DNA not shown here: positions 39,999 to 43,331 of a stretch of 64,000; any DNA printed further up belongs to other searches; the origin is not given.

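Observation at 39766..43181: Foreign-composition insert encoding a LexA-like-wHTH / metallophosphatase fusion protein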

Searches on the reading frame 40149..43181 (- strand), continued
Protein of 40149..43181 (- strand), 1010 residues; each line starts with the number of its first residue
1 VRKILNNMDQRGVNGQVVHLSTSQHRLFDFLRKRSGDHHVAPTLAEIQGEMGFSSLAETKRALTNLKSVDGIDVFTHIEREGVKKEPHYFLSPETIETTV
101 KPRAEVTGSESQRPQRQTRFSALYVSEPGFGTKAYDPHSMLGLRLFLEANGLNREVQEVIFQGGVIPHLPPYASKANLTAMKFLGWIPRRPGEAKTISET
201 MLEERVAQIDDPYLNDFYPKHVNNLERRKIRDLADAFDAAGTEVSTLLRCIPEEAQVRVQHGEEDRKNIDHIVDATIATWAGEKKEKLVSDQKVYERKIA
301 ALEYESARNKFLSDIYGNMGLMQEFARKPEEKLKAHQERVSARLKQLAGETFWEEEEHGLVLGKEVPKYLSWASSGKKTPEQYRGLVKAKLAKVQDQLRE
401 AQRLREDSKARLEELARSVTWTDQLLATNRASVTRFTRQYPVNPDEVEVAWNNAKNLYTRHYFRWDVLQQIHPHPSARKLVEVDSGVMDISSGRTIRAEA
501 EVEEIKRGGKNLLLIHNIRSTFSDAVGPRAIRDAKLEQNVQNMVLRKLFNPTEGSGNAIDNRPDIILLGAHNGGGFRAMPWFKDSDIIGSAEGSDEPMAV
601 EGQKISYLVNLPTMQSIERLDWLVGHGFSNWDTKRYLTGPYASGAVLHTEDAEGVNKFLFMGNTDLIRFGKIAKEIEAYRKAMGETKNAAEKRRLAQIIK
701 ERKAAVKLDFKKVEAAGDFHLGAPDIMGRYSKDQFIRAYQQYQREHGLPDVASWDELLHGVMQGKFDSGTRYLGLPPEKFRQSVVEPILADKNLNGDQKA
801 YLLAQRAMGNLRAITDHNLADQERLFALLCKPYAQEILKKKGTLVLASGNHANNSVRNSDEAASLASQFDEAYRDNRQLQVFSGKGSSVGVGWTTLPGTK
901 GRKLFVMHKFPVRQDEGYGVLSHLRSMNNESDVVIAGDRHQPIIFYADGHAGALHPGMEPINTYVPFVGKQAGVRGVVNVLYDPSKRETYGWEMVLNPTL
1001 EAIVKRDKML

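Call 82: search_protein_families(library=pfam, proteins=[P0087, P0099, P0110, P0112, P0114, P0092, P0108, P0119, P0073, P0121], max_evalue=0.01)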
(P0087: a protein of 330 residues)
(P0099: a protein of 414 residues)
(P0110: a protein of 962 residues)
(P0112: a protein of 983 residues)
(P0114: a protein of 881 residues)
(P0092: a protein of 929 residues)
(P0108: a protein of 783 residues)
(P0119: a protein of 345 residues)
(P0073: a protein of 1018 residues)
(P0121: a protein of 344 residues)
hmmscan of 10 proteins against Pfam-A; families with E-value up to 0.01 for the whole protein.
P0087 (330 aa): 4 families
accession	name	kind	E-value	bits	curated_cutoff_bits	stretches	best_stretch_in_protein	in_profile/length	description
PF12840.13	HTH_20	-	3e-05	24.4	27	1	18-53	8-44/51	Helix-turn-helix domain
PF08279.18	HTH_11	-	0.00033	20.9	25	1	27-55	15-43/55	HTH domain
PF13412.12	HTH_24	-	0.0005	20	21.9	1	26-53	16-43/48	Winged helix-turn-helix DNA-binding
PF25213.1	HVO_A0261_N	-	0.0063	16.8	35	0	17-80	14-72/86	HVO_A0261 N-terminal domain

P0099 (414 aa): 0 families

P0110 (962 aa): 0 families

P0112 (983 aa): 0 families

P0114 (881 aa): 0 families

P0092 (929 aa): 3 families
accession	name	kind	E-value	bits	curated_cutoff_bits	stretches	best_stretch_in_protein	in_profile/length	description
PF12850.12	Metallophos_2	-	8.1e-05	23.1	27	1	733-879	24-138/154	Calcineurin-like phosphoesterase superfamily domain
PF08220.18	HTH_DeoR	-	0.00068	19.8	21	1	19-52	6-39/57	DeoR-like helix-turn-helix domain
PF08279.18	HTH_11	-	0.0021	18.3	25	1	17-53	4-41/55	HTH domain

P0108 (783 aa): 1 family
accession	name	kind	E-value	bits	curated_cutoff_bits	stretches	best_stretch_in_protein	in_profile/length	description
PF12850.12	Metallophos_2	-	7.1e-05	23.3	27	1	546-668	44-138/154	Calcineurin-like phosphoesterase superfamily domain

P0119 (345 aa): 2 families
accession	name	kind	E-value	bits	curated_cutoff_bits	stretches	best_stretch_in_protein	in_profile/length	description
PF24423.1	OVT1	-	0.0014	19.5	30.9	1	250-295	36-81/100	Major antigen, helical domain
PF12443.13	AKNA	-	0.0069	17.4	28.1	0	40-76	32-68/99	AT-hook-containing transcription factor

P0073 (1018 aa): 0 families

P0121 (344 aa): 0 families

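Call 88: search_dna_similar(query=window:40149-43181:-, collection=phages, mode=protein, max_evalue=0.001, max_rows=10)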
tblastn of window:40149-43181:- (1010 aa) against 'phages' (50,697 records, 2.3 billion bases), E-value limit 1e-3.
No match.

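Call 89: search_dna_similar(query=window:40149-43181:-, collection=plasmids, mode=protein, max_evalue=0.001, max_rows=10)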
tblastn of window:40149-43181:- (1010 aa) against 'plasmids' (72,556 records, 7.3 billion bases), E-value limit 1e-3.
No match.

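Call 90: find_related_loci(query=A3, collection=viral_contigs, flank=5000)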
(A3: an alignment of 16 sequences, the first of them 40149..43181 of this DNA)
Query A3 (1010 aa) in viral_contigs; peptide patterns used: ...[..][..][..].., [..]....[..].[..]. (x = any residue, [..] = any of these).
16 stretches matched a pattern, but none encodes a relative of the query by tblastn (E <= 1e-3).

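Call 97: fold_search(model_id=the predicted structure, library=viral)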
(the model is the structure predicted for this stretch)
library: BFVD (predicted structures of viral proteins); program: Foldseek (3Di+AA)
matches with E <= 10: 781; with E <= 0.001: 21
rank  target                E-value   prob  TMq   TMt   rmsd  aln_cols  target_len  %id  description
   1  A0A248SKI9            4.5e-07  1.00  0.20  0.39  16.8       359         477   11  (no name in the UniProt tables at hand)
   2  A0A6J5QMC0            2.3e-06  1.00  0.19  0.43  26.8       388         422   15  Uncharacterized protein [uncultured Caudovirales phage]
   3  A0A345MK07            2.7e-06  1.00  0.19  0.41   8.5       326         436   12  Putative metallophosphatase [Bacillus phage BSP38]
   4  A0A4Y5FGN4            3.7e-06  1.00  0.19  0.41  23.4       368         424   12  DNA polymerase [Lactobacillus phage 3-521]
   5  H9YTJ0                5.6e-06  1.00  0.17  0.41  20.9       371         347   13  (no name in the UniProt tables at hand)
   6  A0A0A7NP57            7.3e-06  1.00  0.19  0.36  26.8       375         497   12  Calcineurin-like phosphoesterase domain-containing protein [Lactobacillus phage LfeInf]
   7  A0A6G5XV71            1.5e-05  1.00  0.18  0.33  10.7       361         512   12  (no name in the UniProt tables at hand)
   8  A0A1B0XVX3            2.7e-05  1.00  0.17  0.44  19.4       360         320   12  Calcineurin-like phosphoesterase domain-containing protein [Campylobacter phage PC5]
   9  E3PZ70                3.4e-05  1.00  0.17  0.39  26.0       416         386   12  Uncharacterized protein [Roseovarius sp. 217 phage 1]
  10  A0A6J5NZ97            5.2e-05  1.00  0.17  0.38  10.0       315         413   13  Uncharacterized protein [uncultured Caudovirales phage]
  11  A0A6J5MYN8            9.2e-05  1.00  0.17  0.35  10.2       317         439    9  Uncharacterized protein [uncultured Caudovirales phage]
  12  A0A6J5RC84            9.7e-05  1.00  0.09  0.20  29.7       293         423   13  MPP_superfamily domain containing protein [uncultured Caudovirales phage]
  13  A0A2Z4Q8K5            1.3e-04  1.00  0.15  0.34  10.8       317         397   11  (no name in the UniProt tables at hand)
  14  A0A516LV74            1.5e-04  1.00  0.17  0.44  10.0       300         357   12  (no name in the UniProt tables at hand)
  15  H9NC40                1.5e-04  1.00  0.16  0.34  28.8       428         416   11  (no name in the UniProt tables at hand)
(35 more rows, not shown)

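Call 103: search_protein_families(library=pfam, proteins=[L012:4419-5765:+, L012:9019-10326:+, L014:4880-5554:+, L014:9181-9690:+, L015:9363-9824:-, L018:8982-9353:-, L019:9193-10128:-, L022:3242-4240:-, L024:8706-9401:+, L026:4306-5226:+], max_evalue=0.001)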
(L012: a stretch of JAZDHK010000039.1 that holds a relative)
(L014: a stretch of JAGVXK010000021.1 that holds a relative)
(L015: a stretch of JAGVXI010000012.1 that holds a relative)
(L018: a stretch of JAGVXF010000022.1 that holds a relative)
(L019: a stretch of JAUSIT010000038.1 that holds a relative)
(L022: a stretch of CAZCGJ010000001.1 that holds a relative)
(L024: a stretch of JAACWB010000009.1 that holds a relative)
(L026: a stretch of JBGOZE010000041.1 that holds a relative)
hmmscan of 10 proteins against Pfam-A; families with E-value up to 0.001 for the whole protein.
L012:4419-5765:+ (448 aa): 4 families
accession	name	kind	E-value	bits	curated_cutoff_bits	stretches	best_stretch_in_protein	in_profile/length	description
PF00009.33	GTP_EFTU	-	7.8e-35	120.6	26.5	1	46-236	4-187/188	Elongation factor Tu GTP binding domain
PF09173.17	eIF2_C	-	1.3e-29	102.7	22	1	360-445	1-86/86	Initiation factor eIF2 gamma, C terminal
PF01926.29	MMR_HSR1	-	0.00014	22.3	21.9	1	48-183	2-113/113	50S ribosome-binding GTPase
PF03193.22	RsgA_GTPase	-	0.00017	21.9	30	0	141-230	21-103/174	RsgA GTPase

L012:9019-10326:+ (435 aa): 1 family
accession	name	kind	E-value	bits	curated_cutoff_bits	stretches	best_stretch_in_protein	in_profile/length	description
PF13688.12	Reprolysin_5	-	4.6e-05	24.2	27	1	297-406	31-163/196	Metallo-peptidase family M12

L014:4880-5554:+ (224 aa): 0 families

L014:9181-9690:+ (169 aa): 0 families

L015:9363-9824:- (153 aa): 1 family
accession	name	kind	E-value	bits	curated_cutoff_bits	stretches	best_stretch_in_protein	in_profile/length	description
PF14464.11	Prok-JAB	-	2.1e-14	53.8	25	1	6-127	3-103/114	Prokaryotic homologs of the JAB domain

L018:8982-9353:- (123 aa): 1 family
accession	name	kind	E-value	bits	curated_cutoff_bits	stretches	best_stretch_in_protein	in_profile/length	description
PF13298.12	LigD_N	-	2.7e-35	121.2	31.1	1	9-108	1-107/107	DNA Ligase D 3'-phosphoesterase domain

L019:9193-10128:- (311 aa): 1 family
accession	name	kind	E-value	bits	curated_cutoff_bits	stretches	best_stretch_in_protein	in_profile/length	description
PF02661.23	Fic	-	1.1e-20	74.7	24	1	160-261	2-93/93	Fic/DOC family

L022:3242-4240:- (332 aa): 1 family
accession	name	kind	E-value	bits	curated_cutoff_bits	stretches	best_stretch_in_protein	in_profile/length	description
PF00557.29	Peptidase_M24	-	8.8e-24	84.9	23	1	46-233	3-195/208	Metallopeptidase family M24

L024:8706-9401:+ (231 aa): 4 families
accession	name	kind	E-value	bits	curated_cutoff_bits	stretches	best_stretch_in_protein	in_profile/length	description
PF23598.1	LRR_14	-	1.2e-12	47.7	40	1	68-156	57-146/353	Leucine-rich repeat region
PF12799.13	LRR_4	-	1.1e-10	41.8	27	1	105-136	2-33/44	Leucine Rich repeats (2 copies)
PF13855.12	LRR_8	-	5.3e-08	33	27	1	87-135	7-58/61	Leucine rich repeat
PF00560.39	LRR_1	-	0.00023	21.1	20.6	0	105-119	1-17/23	Leucine Rich Repeat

L026:4306-5226:+ (306 aa): 0 families

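Call 115: search_solved_structures(query=A4, max_evalue=10, show_alignments=0)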
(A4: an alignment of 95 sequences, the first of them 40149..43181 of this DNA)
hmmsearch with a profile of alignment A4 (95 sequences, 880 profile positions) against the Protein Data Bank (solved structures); distinct sequences matched with E-value up to 10: 242 (the best 60 are shown).
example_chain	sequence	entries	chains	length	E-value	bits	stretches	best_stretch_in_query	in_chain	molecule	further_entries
9fm1_A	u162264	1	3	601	0.00088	20.6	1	181-326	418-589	Hemagglutinin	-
6b3o_A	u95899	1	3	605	0.0011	20.2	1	244-325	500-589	Spike glycoprotein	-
2zdi_C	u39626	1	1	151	0.0016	19.7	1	202-326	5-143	Prefoldin subunit alpha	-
2yo3_A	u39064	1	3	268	0.002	19.4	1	262-326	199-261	GENERAL CONTROL PROTEIN GCN4, PUTATIVE INNER MEMBRANE PROTEIN, GENERAL CONTROL PROTEIN GCN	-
5app_A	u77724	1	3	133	0.012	16.8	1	203-326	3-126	General control protein GCN4,GENERAL CONTROL PROTEIN GCN4, OUTER MEMBRANE PROTEIN 100,Gene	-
4uo0_B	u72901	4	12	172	0.013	16.7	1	273-365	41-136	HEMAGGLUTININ | H3 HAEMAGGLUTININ HA2 CHAIN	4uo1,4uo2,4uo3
5szs_A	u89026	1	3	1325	0.016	16.4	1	251-325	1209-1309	Spike glycoprotein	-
2zqm_A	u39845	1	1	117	0.016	16.4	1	222-320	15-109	Prefoldin beta subunit 1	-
6fia_A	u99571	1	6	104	0.022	15.9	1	233-320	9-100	LINE-1 retrotransposable element ORF1 protein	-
5ubt_B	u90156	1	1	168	0.028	15.6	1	187-321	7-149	Phosphatidylinositol 3-kinase regulatory subunit alpha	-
5dxh_B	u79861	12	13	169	0.028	15.6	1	187-321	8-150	Phosphatidylinositol 3-kinase regulatory subunit alpha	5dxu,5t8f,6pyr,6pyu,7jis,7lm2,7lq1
6g6w_B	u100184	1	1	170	0.028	15.6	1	187-321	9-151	Phosphatidylinositol 3-kinase regulatory subunit alpha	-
5vlr_B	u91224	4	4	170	0.029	15.6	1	187-321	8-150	Phosphatidylinositol 3-kinase regulatory subunit alpha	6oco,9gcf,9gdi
9l3r_B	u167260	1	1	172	0.029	15.5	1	187-321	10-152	Phosphatidylinositol 3-kinase regulatory subunit alpha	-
2zdi_A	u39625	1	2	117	0.032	15.4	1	224-321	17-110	Prefoldin subunit beta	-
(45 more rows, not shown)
